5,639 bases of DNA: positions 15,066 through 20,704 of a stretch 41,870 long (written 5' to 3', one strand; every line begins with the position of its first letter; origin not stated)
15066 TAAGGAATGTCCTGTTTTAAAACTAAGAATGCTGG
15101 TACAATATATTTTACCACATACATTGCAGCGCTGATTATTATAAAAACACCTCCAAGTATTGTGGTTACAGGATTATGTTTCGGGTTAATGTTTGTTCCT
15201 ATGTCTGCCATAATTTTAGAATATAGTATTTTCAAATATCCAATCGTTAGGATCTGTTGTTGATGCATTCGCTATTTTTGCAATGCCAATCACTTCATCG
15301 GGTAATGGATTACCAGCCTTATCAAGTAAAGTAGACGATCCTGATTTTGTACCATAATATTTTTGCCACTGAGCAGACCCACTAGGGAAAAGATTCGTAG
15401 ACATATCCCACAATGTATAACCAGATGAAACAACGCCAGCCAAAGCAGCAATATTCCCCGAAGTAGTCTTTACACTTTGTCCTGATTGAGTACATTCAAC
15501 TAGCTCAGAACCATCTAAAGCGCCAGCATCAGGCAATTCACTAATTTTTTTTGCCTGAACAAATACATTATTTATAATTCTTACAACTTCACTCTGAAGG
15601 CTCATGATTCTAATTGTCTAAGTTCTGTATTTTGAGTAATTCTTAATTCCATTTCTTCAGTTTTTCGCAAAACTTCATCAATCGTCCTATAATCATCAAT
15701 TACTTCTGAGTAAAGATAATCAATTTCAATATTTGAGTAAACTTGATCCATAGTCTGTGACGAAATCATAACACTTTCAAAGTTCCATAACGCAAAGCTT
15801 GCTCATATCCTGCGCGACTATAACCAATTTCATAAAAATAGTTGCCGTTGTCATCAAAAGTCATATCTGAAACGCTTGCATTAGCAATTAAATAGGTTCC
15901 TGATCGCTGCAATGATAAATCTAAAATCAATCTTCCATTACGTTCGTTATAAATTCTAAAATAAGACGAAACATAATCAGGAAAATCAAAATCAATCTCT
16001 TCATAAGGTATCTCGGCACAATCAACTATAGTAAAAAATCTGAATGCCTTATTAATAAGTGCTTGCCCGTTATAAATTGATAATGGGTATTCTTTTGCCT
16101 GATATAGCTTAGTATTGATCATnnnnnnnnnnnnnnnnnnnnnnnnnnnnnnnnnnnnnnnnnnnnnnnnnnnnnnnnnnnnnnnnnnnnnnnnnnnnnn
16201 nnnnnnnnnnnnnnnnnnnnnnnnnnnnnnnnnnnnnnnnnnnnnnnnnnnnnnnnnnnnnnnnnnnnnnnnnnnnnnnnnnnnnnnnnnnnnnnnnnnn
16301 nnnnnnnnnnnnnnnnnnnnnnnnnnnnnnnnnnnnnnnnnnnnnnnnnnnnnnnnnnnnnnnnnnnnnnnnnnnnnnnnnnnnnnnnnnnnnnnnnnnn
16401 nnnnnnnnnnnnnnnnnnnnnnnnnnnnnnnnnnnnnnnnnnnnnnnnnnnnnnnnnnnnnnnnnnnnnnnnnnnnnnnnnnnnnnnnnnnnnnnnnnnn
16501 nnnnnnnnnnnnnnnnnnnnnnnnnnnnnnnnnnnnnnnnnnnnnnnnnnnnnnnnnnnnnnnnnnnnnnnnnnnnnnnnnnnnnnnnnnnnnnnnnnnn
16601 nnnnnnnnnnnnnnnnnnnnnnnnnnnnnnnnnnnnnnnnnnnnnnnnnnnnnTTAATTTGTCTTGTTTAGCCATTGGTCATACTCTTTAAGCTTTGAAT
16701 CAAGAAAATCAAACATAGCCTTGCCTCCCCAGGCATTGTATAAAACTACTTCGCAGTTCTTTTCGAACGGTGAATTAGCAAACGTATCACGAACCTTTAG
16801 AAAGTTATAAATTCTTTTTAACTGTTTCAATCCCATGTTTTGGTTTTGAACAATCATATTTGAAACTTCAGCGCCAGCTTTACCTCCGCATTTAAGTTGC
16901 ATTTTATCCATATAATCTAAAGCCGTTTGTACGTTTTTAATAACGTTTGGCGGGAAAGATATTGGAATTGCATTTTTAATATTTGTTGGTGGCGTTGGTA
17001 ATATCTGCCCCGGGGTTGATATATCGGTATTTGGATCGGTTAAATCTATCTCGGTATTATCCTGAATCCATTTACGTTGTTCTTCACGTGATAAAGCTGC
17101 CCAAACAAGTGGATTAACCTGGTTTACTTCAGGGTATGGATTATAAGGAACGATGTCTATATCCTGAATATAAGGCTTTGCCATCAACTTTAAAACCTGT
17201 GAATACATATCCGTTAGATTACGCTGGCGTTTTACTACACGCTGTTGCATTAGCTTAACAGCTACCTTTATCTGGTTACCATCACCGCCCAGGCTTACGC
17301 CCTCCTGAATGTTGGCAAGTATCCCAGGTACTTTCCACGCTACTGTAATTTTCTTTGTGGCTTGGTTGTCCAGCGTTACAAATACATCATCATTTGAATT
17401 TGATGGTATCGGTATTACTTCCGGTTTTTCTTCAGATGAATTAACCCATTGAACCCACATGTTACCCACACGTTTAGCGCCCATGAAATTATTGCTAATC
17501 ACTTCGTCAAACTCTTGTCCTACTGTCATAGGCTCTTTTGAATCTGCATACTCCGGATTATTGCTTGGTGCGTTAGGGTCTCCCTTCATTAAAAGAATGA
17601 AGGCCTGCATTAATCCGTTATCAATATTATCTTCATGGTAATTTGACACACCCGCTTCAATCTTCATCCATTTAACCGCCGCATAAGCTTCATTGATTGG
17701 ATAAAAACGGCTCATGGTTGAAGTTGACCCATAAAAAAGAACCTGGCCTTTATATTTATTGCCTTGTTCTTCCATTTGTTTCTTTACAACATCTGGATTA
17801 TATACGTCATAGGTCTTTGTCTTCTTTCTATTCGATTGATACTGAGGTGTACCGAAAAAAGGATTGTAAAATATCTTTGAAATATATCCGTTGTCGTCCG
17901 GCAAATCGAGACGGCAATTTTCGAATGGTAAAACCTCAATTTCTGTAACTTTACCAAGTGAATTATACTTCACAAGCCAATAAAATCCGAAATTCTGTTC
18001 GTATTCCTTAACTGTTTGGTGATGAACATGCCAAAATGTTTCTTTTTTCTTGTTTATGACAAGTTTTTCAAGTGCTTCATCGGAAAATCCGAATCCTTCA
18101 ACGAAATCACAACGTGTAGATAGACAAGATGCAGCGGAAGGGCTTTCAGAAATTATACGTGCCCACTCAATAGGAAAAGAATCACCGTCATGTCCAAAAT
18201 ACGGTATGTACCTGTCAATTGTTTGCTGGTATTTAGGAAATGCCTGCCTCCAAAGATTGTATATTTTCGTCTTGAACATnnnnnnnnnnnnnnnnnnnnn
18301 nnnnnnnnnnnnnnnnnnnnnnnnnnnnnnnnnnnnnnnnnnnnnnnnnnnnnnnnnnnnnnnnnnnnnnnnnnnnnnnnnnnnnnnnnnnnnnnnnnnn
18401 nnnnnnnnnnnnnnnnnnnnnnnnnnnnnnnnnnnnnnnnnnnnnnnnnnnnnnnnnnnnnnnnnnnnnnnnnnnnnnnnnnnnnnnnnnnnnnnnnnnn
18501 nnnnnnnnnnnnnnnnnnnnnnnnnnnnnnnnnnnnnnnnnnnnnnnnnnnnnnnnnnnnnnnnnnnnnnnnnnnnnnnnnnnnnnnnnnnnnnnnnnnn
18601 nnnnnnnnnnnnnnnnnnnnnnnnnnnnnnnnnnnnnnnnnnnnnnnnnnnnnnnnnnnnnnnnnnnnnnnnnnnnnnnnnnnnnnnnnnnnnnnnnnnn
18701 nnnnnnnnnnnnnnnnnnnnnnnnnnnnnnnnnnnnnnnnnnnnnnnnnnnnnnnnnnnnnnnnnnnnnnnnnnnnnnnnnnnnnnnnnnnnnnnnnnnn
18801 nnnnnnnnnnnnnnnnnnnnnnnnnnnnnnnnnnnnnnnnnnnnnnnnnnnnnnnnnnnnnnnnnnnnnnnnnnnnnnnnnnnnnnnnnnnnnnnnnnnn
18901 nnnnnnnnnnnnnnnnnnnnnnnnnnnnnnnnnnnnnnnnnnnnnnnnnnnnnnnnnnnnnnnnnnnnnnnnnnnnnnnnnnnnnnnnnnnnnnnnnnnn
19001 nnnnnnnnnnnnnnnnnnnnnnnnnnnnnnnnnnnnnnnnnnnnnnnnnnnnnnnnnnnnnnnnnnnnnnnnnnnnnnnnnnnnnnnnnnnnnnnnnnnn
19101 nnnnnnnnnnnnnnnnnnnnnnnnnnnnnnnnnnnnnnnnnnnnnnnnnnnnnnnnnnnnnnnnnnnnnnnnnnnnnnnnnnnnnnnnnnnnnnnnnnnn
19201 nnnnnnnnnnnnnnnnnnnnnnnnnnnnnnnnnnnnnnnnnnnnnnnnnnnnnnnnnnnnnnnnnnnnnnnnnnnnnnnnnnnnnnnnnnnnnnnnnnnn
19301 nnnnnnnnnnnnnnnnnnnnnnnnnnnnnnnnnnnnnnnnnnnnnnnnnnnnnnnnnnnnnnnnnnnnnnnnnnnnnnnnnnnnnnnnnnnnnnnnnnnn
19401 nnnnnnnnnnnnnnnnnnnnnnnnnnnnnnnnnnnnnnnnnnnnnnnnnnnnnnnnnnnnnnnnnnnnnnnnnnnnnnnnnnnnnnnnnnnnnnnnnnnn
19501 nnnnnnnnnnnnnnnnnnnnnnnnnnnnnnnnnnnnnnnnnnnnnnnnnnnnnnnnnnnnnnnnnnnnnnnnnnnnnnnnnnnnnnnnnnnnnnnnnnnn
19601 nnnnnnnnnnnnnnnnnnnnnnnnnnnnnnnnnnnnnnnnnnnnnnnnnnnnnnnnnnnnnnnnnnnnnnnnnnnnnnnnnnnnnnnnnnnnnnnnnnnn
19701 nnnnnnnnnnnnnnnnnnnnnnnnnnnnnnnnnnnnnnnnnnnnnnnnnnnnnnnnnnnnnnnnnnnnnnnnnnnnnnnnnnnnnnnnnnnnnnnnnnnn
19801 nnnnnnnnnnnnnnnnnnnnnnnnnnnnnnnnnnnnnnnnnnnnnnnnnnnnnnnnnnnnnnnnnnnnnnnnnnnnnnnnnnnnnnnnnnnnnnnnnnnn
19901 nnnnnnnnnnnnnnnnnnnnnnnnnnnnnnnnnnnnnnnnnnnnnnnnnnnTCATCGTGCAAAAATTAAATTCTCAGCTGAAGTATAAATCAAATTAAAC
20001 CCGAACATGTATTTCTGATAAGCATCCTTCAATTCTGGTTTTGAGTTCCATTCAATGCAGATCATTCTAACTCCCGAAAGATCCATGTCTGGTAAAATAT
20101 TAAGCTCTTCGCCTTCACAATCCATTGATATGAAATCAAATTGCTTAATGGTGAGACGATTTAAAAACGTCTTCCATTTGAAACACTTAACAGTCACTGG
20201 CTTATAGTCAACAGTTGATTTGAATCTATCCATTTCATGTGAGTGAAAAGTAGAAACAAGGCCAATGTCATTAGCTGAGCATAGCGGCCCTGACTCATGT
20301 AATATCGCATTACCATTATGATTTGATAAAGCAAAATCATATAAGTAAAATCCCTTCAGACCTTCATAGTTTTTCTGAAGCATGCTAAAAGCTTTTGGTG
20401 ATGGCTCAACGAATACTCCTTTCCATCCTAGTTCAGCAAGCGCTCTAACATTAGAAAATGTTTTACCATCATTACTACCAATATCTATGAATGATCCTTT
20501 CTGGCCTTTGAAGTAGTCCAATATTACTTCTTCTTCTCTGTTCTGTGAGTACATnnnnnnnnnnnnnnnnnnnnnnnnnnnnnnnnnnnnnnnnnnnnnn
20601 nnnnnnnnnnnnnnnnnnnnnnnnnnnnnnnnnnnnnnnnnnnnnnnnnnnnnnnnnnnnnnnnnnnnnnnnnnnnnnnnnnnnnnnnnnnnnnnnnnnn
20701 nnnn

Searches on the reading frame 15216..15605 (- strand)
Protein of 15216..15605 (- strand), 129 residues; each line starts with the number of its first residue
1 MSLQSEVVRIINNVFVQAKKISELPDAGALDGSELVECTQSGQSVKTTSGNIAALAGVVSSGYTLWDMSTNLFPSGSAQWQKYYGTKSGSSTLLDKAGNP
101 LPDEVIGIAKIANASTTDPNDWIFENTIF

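Call 5: search_protein_families(library=pfam, proteins=[window:15216-15605:-], max_evalue=0.1)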
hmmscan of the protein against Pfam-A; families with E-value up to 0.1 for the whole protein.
window:15216-15605:- (129 aa): 0 families

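Call 6: search_protein_families(library=phrogs, proteins=[window:15216-15605:-], max_evalue=0.01)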
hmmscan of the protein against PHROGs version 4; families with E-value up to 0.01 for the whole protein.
window:15216-15605:- (129 aa): 0 families

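Call 76: search_protein_families(library=ncbifam, proteins=[window:15216-15605:-], max_evalue=0.1)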
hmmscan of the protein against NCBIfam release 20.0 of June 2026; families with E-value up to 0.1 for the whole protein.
window:15216-15605:- (129 aa): 0 families

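Call 94: search_protein_representatives(protein=window:15216-15605:-)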
Query: 129 residues. Proteins with E-value up to 0.001 (for the whole library): 117; up to 1e-10: 11; up to 1e-30: 2. The best 117 are listed.
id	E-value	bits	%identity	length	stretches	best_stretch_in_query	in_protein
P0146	7.5e-41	155.3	68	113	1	18-129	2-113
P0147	3.1e-36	140.3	82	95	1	52-129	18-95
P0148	1.6e-24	102.5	58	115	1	18-129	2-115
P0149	3.7e-23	98.1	52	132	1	1-127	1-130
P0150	1.0e-17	80.6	44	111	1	21-128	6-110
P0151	3.7e-14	69.1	44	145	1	19-128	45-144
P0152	7.0e-14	68.2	42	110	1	19-128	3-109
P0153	7.1e-14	68.2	45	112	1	18-129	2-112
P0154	7.6e-12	61.6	47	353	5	18-55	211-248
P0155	5.8e-11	58.8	46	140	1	1-128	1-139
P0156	8.8e-11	58.2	46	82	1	60-128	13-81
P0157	1.1e-10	57.9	49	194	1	60-127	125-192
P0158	2.6e-10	56.7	45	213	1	52-128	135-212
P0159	2.8e-10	56.6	51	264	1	64-128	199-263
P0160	6.7e-10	55.3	45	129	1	1-84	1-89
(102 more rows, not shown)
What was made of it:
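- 15216..15605 (-): 129-aa 'stub' with no signal peptide. Residues about 18-57 carry the canonical fibre N-terminal anchor motif (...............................). They are followed by a small C-terminal domain. Across 1.84 billion representatives, full-length relatives are all 82-145 aa, the C-terminal domain is always terminal, and the anchor heads fibres of 100-940 aa (call 94).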

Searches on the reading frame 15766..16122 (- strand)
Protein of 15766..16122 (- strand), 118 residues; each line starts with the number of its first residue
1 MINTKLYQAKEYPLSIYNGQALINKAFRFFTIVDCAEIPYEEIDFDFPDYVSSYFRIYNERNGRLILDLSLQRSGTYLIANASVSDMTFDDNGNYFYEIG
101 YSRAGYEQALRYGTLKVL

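Call 88: search_protein_families(library=phrogs, proteins=[window:15766-16122:-], max_evalue=0.01)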
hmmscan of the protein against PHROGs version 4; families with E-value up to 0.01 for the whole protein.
window:15766-16122:- (118 aa): 1 family
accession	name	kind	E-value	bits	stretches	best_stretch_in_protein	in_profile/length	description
phrog_1837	-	unknown function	0.0074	16.6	1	50-108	89-146/212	-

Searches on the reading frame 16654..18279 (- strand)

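Call 7: search_protein_families(library=phrogs, proteins=[window:16654-18279:-], max_evalue=0.001)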
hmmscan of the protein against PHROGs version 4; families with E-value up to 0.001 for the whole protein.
window:16654-18279:- (541 aa): 2 families
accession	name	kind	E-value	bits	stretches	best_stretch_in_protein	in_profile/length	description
phrog_11226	-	head and packaging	1.5e-46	160.2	1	13-365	14-362/388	portal protein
phrog_33693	-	head and packaging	5.2e-08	32.8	1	191-364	179-342/560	portal protein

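Call 8: search_protein_families(library=pfam, proteins=[window:16654-18279:-], max_evalue=0.001)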
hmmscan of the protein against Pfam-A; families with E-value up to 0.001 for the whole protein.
window:16654-18279:- (541 aa): 0 families

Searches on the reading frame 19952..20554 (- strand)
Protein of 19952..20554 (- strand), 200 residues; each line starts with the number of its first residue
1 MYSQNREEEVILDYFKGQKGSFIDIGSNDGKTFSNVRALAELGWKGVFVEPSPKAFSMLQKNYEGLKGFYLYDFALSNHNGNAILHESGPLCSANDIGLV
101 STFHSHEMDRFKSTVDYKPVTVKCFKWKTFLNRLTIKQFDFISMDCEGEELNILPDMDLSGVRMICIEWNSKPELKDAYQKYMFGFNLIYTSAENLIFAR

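Call 88: search_protein_families(library=phrogs, proteins=[window:19952-20554:-], max_evalue=0.01)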
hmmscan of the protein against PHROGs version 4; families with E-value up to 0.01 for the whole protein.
window:19952-20554:- (200 aa): 1 family
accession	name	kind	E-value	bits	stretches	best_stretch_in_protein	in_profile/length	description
phrog_8156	-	other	3.8e-13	50.3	1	19-189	51-212/244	methyltransferase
